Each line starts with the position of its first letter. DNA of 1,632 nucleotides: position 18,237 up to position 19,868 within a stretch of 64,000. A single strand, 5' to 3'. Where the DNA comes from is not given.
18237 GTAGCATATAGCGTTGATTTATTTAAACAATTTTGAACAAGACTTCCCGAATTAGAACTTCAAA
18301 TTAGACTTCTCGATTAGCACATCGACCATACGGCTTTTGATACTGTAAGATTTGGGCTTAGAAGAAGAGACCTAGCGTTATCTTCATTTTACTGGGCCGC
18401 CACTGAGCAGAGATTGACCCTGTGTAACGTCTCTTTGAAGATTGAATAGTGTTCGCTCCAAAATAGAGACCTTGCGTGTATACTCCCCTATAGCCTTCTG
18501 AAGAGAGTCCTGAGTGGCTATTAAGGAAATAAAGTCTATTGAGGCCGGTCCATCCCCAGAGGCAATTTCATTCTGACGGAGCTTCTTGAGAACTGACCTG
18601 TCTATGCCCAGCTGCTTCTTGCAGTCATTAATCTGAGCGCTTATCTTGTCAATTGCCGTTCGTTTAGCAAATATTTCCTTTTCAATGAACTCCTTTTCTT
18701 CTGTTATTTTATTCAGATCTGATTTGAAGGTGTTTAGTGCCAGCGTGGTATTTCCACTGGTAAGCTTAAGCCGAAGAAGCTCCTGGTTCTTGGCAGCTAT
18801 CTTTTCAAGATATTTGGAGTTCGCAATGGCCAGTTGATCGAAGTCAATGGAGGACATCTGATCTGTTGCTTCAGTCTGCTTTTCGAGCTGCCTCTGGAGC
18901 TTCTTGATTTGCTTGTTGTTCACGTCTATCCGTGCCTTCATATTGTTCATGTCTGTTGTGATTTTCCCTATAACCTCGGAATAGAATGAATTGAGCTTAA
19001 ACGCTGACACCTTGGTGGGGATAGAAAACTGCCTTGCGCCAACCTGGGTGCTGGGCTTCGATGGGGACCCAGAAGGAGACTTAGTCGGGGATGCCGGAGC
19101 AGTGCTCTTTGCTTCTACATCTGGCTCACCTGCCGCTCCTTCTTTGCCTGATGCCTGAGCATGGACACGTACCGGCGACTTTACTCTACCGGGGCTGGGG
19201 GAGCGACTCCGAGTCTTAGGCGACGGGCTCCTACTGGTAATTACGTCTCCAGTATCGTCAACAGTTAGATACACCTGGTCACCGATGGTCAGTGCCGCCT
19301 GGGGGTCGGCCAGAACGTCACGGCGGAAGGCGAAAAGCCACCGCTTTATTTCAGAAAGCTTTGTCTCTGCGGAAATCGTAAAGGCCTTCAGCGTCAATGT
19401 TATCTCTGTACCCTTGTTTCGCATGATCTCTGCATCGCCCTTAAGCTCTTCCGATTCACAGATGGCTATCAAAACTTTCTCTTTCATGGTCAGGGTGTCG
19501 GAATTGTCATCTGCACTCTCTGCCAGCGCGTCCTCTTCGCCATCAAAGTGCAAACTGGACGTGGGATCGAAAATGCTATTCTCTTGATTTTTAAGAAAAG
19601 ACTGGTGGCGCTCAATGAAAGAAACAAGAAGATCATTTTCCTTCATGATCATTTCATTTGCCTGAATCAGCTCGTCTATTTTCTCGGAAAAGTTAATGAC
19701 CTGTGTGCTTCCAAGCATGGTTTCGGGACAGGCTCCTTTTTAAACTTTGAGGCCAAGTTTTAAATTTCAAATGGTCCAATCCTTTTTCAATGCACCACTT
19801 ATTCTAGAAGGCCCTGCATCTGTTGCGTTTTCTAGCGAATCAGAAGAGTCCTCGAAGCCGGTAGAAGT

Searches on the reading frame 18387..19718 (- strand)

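Call 58: search_protein_families(library=pfam, proteins=[window:18387-19718:-], max_evalue=0.001)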
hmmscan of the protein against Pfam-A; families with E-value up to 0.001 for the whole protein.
window:18387-19718:- (444 aa): 1 family
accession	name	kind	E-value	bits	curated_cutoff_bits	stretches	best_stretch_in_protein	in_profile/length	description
PF13870.11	CCDC113_CCDC96_CC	-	4e-20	72.7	31.6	1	260-424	11-175/177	CCDC113/CCDC96, coiled-coil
